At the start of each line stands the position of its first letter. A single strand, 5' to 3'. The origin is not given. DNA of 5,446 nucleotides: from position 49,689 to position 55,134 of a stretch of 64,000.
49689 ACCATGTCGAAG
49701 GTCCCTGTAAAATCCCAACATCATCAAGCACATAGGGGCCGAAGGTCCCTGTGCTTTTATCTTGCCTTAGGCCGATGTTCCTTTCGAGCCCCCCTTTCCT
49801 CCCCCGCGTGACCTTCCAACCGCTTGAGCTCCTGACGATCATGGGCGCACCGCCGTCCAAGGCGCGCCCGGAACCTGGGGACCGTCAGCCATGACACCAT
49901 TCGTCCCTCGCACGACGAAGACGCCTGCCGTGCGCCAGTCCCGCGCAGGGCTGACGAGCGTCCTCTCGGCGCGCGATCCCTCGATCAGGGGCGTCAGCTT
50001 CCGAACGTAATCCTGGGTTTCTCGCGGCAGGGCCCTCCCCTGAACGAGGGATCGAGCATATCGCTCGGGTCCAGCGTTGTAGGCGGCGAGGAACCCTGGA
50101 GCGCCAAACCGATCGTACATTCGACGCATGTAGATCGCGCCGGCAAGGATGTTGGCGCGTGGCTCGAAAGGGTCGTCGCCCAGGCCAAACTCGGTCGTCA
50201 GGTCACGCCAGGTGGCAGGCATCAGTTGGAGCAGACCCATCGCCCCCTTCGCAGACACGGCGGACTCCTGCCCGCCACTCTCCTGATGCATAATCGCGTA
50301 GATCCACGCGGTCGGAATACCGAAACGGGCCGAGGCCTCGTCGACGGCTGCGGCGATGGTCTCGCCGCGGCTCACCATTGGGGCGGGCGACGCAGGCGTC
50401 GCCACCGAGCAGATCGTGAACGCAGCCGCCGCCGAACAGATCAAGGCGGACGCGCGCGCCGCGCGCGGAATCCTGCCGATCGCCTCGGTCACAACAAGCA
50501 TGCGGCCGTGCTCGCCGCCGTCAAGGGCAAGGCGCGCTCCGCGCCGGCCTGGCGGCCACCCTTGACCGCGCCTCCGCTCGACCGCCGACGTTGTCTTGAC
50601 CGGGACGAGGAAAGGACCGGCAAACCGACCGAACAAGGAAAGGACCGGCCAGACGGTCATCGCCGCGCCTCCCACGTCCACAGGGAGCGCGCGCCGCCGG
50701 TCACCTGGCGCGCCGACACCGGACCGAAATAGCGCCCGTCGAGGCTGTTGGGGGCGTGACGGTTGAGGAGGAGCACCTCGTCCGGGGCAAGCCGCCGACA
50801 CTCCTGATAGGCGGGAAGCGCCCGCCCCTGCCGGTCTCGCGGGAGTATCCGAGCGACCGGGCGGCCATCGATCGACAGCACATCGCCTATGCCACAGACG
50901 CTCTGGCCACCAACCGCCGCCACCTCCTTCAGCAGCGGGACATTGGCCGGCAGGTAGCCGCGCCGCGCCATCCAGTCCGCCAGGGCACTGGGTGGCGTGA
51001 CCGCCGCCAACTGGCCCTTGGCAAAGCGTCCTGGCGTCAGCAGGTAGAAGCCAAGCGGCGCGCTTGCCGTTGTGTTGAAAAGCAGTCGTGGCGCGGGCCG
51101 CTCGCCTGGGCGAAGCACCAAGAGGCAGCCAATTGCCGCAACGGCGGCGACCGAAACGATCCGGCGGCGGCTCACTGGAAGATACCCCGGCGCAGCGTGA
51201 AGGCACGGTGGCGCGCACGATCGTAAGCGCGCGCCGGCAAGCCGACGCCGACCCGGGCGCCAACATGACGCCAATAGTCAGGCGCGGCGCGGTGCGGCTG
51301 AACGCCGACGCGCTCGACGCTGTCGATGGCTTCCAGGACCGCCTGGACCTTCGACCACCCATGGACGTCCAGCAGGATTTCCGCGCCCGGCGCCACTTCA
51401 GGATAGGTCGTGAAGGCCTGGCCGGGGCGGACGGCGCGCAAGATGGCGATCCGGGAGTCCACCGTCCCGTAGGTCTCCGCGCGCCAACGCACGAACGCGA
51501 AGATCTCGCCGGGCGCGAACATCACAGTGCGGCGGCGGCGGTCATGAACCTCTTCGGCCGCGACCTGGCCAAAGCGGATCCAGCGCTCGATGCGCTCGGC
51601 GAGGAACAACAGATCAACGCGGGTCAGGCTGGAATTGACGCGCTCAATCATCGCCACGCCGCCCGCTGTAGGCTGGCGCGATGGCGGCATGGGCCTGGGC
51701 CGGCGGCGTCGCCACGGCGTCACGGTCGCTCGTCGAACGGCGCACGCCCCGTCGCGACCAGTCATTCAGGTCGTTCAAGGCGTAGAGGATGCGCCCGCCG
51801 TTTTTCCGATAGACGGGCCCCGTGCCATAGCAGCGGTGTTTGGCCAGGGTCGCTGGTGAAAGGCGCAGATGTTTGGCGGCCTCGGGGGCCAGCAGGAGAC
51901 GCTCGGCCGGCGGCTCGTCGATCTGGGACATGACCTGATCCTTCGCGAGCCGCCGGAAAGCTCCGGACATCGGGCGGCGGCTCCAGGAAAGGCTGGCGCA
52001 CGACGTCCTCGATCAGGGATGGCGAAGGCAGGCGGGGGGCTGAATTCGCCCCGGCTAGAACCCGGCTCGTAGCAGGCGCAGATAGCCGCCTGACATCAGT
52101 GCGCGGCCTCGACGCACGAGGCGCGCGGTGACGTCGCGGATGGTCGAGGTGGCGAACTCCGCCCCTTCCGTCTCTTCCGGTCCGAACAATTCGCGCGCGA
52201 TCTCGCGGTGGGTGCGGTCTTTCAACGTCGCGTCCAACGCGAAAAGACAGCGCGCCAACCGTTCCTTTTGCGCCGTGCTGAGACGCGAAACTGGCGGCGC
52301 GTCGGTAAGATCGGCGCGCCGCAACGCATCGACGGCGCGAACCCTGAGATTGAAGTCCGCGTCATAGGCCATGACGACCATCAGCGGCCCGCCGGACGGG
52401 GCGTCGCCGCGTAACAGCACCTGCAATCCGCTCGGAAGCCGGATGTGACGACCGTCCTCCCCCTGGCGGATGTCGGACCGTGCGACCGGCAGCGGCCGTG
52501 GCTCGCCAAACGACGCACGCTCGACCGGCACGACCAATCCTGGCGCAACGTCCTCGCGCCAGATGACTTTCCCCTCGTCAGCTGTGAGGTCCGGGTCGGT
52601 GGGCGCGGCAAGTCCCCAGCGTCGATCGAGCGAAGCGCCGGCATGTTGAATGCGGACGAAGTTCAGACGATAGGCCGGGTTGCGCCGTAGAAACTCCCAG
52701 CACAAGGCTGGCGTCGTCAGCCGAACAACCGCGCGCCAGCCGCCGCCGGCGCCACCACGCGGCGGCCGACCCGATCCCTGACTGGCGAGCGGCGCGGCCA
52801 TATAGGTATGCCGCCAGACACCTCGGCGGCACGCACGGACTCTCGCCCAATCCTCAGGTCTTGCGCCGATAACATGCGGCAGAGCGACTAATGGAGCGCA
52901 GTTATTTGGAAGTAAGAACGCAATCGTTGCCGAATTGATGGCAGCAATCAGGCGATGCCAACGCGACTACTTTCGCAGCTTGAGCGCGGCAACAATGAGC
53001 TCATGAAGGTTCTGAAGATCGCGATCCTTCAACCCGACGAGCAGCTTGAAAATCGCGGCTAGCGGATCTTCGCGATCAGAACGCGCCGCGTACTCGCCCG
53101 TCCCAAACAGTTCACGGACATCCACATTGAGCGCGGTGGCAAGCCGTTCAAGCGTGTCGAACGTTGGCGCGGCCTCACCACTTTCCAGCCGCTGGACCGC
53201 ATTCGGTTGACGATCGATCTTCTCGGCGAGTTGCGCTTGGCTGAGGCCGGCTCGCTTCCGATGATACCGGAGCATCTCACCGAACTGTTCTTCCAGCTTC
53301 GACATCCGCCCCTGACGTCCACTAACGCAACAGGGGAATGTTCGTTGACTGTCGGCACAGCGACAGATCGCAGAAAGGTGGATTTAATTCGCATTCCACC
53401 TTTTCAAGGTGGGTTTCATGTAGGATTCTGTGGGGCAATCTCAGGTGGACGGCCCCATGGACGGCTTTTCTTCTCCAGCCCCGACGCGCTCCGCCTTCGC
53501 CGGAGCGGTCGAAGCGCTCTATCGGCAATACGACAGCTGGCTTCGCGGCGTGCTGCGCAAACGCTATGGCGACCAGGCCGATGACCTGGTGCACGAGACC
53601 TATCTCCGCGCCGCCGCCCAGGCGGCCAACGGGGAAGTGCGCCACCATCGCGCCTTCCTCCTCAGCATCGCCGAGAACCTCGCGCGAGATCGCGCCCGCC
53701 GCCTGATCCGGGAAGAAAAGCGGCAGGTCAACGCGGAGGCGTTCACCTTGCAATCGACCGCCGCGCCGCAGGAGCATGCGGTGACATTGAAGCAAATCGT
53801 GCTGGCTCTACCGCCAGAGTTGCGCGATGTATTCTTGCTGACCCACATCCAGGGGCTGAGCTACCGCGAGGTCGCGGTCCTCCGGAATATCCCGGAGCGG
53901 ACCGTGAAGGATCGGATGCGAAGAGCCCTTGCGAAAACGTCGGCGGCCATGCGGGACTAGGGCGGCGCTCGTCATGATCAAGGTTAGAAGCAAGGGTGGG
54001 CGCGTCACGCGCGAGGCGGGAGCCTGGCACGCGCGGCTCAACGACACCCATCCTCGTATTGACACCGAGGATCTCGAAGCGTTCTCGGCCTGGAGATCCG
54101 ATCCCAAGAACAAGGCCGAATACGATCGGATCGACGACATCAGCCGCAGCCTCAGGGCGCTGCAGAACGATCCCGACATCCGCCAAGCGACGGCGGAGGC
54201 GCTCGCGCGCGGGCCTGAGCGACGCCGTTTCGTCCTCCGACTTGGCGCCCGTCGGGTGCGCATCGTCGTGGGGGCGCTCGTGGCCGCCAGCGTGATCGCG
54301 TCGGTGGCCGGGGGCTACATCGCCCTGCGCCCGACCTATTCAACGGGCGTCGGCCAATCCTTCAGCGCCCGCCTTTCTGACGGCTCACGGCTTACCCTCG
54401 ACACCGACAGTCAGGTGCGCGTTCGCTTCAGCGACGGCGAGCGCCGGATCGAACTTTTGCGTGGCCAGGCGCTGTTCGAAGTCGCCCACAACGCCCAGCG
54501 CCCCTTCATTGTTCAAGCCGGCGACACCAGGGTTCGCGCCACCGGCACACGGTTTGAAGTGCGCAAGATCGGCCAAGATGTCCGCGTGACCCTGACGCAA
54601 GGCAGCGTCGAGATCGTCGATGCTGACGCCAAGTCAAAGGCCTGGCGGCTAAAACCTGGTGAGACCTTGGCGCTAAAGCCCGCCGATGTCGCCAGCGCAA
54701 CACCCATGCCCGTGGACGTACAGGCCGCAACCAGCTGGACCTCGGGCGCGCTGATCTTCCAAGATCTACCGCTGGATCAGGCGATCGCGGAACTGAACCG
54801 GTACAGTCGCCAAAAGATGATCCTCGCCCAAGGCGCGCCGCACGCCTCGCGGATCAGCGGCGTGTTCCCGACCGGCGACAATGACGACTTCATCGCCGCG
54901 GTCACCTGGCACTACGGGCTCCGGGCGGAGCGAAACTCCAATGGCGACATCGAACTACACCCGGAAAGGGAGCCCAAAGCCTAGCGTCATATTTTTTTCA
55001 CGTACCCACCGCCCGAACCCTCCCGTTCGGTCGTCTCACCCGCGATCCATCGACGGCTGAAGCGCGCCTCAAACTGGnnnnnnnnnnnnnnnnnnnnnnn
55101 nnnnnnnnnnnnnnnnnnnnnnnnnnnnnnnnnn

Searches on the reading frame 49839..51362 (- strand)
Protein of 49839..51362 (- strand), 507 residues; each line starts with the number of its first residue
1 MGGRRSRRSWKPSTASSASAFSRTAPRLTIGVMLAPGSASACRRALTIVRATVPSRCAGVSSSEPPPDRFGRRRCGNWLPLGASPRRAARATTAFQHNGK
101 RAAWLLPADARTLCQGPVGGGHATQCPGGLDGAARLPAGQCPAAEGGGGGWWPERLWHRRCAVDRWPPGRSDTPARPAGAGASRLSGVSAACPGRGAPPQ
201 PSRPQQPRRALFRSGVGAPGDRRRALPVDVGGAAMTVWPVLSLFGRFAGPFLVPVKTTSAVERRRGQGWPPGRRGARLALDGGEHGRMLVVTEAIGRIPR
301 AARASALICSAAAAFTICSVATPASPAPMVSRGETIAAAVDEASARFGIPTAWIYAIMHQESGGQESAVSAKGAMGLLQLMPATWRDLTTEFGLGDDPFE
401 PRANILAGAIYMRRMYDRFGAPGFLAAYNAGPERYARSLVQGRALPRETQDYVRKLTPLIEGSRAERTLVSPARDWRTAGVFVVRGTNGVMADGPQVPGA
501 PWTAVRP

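Call 34: search_protein_families(library=pfam, proteins=[window:49839-51362:-], max_evalue=0.001)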
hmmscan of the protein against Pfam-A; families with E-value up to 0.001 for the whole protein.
window:49839-51362:- (507 aa): 1 family
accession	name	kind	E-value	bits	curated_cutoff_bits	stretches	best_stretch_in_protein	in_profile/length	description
PF01464.25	SLT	-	8.8e-22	77.3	21.3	1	340-440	3-106/117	Transglycosylase SLT domain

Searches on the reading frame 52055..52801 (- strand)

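Call 34: search_protein_families(library=pfam, proteins=[window:52055-52801:-], max_evalue=0.001)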
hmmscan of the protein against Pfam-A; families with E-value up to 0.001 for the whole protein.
window:52055-52801:- (248 aa): 2 families
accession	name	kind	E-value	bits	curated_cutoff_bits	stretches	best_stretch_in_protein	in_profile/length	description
PF10074.15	RovC_DNA-bd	-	6.6e-22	78.6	26.4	1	143-245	1-107/107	T6SS, Transcription factor, DNA binding domain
PF20109.4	Trans_reg_dom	-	1.6e-07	32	23.8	1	25-64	11-57/60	Proteobacterial transcriptional regulator-like domain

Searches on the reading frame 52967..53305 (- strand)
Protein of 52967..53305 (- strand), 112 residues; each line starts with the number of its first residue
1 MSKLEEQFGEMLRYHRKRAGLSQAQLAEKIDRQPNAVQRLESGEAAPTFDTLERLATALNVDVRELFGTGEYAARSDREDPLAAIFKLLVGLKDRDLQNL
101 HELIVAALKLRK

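Call 34: search_protein_families(library=pfam, proteins=[window:52967-53305:-], max_evalue=0.001)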
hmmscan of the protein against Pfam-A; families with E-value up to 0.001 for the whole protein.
window:52967-53305:- (112 aa): 4 families
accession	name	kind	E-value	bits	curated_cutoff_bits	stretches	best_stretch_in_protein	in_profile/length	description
PF13560.12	HTH_31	-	2.2e-15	57.1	27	1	7-65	1-60/64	Helix-turn-helix domain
PF01381.28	HTH_3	-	1.5e-14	54.2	23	1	12-66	1-55/55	Helix-turn-helix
PF13443.12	HTH_26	-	2.5e-08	34.5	22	1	14-68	4-59/63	Cro/C1-type HTH DNA-binding domain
PF12844.13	HTH_19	-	1.7e-05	25.1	30.2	1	9-67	1-59/64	Helix-turn-helix domain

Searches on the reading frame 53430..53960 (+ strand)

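Call 34: search_protein_families(library=pfam, proteins=[window:53430-53960:+], max_evalue=0.001)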
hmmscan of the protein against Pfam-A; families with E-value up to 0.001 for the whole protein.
window:53430-53960:+ (176 aa): 4 families
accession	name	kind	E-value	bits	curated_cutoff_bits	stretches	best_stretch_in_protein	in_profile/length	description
PF08281.18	Sigma70_r4_2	-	1e-13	51.2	25.7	1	120-169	4-53/54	Sigma-70, region 4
PF04542.20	Sigma70_r2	-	2.1e-08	34.3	24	1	30-92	1-68/71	Sigma-70 region 2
PF04545.22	Sigma70_r4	-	6.4e-08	32.4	24.1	1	126-169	4-47/50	Sigma-70, region 4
PF07638.17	Sigma70_ECF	-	0.00036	20.9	21.1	1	40-175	39-184/185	ECF sigma factor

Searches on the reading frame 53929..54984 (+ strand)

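Call 34: search_protein_families(library=pfam, proteins=[window:53929-54984:+], max_evalue=0.001)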
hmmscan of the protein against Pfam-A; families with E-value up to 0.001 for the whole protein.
window:53929-54984:+ (351 aa): 2 families
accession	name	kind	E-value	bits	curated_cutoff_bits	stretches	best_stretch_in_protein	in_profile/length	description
PF04773.18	FecR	-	7.9e-25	87.6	24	1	136-228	2-97/97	FecR protein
PF16220.10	DUF4880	-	0.00023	21.4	25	1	28-69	1-41/43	Domain of unknown function (DUF4880)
